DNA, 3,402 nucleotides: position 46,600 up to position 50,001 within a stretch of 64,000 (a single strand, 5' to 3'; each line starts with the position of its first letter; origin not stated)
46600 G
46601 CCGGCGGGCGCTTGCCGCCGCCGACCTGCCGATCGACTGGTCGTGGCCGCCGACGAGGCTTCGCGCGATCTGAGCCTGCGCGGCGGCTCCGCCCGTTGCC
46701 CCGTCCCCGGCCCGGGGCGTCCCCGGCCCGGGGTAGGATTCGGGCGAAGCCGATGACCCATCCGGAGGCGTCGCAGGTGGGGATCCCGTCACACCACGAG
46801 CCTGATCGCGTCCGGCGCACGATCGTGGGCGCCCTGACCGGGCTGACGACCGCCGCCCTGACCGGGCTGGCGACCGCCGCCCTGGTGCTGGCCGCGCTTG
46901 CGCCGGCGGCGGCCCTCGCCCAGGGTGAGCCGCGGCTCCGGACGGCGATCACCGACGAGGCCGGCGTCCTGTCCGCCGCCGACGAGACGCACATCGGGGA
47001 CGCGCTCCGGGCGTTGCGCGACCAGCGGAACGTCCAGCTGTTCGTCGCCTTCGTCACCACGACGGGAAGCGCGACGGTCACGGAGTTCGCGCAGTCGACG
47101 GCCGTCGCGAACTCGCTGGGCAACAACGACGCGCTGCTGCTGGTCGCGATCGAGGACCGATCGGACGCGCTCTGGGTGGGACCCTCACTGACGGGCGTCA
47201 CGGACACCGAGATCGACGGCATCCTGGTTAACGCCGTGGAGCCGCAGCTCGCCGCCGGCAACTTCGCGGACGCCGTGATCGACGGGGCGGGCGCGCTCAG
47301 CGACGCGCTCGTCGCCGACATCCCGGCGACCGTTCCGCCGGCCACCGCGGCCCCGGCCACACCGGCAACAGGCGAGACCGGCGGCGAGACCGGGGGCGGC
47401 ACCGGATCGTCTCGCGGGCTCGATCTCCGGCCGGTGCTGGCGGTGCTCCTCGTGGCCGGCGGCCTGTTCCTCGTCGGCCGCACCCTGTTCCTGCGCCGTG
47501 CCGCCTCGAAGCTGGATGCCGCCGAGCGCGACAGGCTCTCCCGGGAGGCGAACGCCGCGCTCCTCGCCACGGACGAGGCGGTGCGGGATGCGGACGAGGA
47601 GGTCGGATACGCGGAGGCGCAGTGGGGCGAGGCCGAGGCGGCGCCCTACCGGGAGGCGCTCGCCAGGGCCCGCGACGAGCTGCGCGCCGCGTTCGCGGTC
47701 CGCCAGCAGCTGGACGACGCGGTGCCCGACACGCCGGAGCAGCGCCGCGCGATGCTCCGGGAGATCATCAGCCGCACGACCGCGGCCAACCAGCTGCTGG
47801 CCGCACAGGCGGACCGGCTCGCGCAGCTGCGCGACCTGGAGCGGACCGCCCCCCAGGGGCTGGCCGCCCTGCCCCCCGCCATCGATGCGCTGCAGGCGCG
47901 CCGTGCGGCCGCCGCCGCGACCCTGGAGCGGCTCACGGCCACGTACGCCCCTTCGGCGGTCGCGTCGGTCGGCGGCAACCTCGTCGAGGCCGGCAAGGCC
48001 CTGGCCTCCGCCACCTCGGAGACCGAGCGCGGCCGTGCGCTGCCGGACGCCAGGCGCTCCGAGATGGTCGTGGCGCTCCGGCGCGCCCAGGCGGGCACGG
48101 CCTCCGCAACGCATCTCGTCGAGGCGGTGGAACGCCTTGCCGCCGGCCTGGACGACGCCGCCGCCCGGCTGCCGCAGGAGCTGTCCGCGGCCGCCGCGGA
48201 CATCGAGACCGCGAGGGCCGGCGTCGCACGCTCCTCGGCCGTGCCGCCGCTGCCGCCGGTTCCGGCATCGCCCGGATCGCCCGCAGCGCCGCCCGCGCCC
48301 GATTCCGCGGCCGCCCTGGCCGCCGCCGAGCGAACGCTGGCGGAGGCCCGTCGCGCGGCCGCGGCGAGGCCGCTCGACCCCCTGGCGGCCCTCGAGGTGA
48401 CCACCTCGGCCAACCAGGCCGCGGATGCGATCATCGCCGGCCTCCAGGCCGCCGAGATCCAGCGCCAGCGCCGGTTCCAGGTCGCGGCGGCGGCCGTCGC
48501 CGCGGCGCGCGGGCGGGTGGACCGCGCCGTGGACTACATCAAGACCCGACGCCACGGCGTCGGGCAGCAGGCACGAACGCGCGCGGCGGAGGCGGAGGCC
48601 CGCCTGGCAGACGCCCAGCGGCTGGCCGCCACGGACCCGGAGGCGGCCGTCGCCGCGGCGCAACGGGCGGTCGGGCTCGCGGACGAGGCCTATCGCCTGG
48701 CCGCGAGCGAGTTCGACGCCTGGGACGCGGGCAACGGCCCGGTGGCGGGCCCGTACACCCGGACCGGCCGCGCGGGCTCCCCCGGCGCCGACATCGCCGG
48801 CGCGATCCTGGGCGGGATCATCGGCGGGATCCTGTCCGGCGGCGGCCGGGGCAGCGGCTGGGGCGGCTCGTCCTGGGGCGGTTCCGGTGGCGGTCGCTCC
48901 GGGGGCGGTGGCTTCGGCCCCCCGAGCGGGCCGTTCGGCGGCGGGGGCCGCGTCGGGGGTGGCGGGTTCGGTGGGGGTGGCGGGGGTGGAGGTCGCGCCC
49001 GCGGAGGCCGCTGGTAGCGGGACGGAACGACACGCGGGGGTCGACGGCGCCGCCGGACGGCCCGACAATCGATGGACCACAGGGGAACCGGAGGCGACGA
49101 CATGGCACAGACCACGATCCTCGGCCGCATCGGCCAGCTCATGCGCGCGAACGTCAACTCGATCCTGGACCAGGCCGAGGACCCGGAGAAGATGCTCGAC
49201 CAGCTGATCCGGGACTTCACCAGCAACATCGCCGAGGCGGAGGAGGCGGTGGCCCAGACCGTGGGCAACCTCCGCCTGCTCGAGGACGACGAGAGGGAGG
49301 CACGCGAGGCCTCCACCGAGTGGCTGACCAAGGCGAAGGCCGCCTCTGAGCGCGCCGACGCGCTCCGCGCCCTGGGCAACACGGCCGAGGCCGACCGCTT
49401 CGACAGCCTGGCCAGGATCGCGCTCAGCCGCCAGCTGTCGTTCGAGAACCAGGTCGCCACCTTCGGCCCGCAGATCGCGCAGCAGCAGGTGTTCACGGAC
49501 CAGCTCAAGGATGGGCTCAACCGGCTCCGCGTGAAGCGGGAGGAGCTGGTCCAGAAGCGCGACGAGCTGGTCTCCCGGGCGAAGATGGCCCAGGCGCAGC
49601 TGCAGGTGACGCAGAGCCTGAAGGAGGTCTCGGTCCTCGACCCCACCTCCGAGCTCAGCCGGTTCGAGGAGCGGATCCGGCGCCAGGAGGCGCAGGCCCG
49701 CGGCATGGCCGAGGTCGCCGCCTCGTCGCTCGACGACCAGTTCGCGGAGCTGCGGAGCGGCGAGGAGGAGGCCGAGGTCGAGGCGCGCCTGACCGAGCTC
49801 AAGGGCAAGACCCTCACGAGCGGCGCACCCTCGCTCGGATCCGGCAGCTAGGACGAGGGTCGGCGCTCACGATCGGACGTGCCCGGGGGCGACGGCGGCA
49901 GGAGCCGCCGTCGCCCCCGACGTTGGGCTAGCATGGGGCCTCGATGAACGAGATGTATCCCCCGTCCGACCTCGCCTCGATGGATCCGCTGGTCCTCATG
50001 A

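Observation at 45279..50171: Orphan DNA methyltransferase followed by a TPM-domain coiled-coil protein, PspA and a small ORF, next to tRNA-Arg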

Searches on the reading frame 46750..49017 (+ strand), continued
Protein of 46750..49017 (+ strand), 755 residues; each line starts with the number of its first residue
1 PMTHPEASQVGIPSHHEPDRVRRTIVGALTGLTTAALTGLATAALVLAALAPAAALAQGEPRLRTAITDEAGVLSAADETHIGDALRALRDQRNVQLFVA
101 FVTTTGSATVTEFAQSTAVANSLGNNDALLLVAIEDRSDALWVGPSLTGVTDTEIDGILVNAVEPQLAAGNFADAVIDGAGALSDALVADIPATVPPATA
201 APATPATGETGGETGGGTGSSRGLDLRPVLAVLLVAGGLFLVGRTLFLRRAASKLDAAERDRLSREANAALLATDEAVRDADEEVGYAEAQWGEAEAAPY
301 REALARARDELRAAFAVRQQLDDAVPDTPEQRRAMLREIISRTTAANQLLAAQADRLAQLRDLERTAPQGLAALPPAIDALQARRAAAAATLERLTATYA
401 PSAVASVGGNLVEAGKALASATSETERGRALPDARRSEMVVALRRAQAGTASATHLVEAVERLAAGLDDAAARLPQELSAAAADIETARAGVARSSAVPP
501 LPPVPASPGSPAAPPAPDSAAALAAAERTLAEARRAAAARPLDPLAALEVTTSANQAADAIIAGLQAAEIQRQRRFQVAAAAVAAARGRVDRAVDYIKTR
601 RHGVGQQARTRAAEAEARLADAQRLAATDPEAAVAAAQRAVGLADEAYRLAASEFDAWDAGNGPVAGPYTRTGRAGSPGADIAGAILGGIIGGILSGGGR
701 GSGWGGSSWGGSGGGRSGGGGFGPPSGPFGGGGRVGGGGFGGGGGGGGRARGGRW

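Call 28: fold_search(model_id=the predicted structure, library=pdb)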
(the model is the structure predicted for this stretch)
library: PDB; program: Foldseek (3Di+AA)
matches with E <= 10: 103; with E <= 0.001: 8
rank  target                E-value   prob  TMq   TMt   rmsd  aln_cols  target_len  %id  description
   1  3ptj                  3.9e-06  1.00  0.17  0.74   3.6       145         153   21  Structural and functional Analysis of Arabidopsis thaliana thylakoid lumen protein AtTLP18.3 (released 2011-10-26)
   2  2kw7_MODEL_1_A        7.0e-06  1.00  0.16  0.71   2.0       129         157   29  Solution NMR Structure of the N-terminal domain of protein PG_0361 from P.gingivalis, Northeast Structural Gen (released 2010-04-28)
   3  3pvh                  7.0e-06  1.00  0.16  0.72   2.9       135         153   21  Structural and Functional Analysis of Arabidopsis thaliana thylakoid lumen protein AtTLP18.3 (released 2011-10-26)
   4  5anp_B                1.3e-05  1.00  0.17  0.84   2.3       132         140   21  CRYSTAL STRUCTURE OF THE BA41 PROTEIN FROM BIZIONIA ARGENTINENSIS (released 2016-11-16)
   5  5anp_A                2.9e-05  1.00  0.17  0.82   2.1       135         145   21  CRYSTAL STRUCTURE OF THE BA41 PROTEIN FROM BIZIONIA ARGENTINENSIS (released 2016-11-16)
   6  2kpt_MODEL_1_A        6.0e-05  1.00  0.16  0.72   3.1       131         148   23  Solution NMR structure of the N-terminal domain of cg2496 protein from Corynebacterium glutamicum. Northeast S (released 2009-12-15)
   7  8c7i                  2.3e-04  1.00  0.16  0.30   5.6       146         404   20  Crystal structure of the PS2 assembly factor Psb32 from the cyanobactium Thermosyncechococcus vestitus (formerly elongat (released 2024-01-31)
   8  7tbr                  3.6e-04  1.00  0.16  0.81   2.1       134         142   20  Crystal structure of the TPM domain from the Rhodothermus marinus protein Rhom172_1776 (released 2023-01-25)
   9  2lt2_MODEL_1_A        1.3e-03  1.00  0.15  0.70   2.1       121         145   25  NMR structure of BA42 protein from the psychrophilic bacteria Bizionia argentinensis sp. nov. (released 2013-05-22)
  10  4oa3                  1.4e-03  1.00  0.15  0.72   2.1       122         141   24  Crystal structure of the BA42 protein from BIZIONIA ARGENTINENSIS (released 2014-08-20)
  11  8ovc_a                1.4e-02  1.00  0.14  0.67   2.3       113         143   18  Respiratory supercomplex (III2-IV2) from Mycobacterium smegmatis (released 2024-07-17)
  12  6adq_J                2.5e-02  1.00  0.14  0.69   1.9       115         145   17  Respiratory Complex CIII2CIV2SOD2 from Mycobacterium smegmatis (released 2018-11-14)
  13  8ovc_V                2.5e-02  1.00  0.14  0.66   2.3       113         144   18  Respiratory supercomplex (III2-IV2) from Mycobacterium smegmatis (released 2024-07-17)
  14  9h70                  4.7e-02  1.00  0.14  0.59   4.1       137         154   14  Crystal structure of LMTP1 (released 2025-11-05)
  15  6hwh_O                5.0e-02  1.00  0.14  0.67   2.3       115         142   17  Structure of a functional obligate respiratory supercomplex from Mycobacterium smegmatis (released 2018-11-07)
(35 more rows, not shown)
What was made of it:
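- On TPM domain (PF04536; TLP18.3/Psb32/MOLO-1 fold): Foldseek hits to 3ptj, 5anp, 2kpt and 7tbr at E 4e-6 to 4e-4, with target-normalised TM-scores of 0.72-0.84 (call 28).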

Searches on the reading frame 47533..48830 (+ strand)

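Call 22: search_protein_families(library=pfam, proteins=[window:47533-48830:+], max_evalue=10)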
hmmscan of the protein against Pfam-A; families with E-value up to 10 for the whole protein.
window:47533-48830:+ (432 aa): 0 families

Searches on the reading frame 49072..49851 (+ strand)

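Call 4: search_protein_families(library=pfam, proteins=[window:49072-49851:+], max_evalue=0.01)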
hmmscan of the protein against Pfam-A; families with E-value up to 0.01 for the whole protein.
window:49072-49851:+ (259 aa): 2 families
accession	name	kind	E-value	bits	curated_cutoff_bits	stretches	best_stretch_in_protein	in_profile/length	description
PF04012.17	PspA_IM30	-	5.7e-39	134.4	33.9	1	16-245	2-216/220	PspA/IM30 family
PF04124.18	Dor1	-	0.0052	16.1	23.3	0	29-116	146-237/339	Dor1-like family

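Call 5: search_protein_families(library=ncbifam, proteins=[window:49072-49851:+], max_evalue=0.01)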
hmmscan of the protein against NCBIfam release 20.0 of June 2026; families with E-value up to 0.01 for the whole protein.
window:49072-49851:+ (259 aa): 3 families
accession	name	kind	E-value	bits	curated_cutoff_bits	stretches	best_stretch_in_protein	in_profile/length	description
TIGR02977.1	phageshock_pspA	equivalog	1e-19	71.2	242.95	1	16-246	3-216/219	phage shock protein PspA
NF045984.1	StressProtLiaH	equivalog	2.9e-15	56.6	380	1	16-245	2-213/225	stress responsive protein LiaH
NF007974.0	PRK10698.1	equivalog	1.6e-13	50.8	336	1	16-246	3-216/222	phage shock protein PspA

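Call 19: search_protein_families(library=padloc, proteins=[window:49102-49851:+], max_evalue=0.01)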
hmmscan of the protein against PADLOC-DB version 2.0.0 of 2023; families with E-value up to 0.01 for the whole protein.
window:49102-49851:+ (249 aa): 3 families
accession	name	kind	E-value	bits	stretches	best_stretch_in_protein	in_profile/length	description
PDLC04595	PDC-M35B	-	0.0037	15.4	0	99-166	36-100/149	-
PDLC04594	PDC-M35B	-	0.0058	14.9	0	115-166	49-100/148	-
PDLC00553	JetC2|JetC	-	0.0098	11.8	0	36-229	283-484/1361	DUF3584 domain; MukB-like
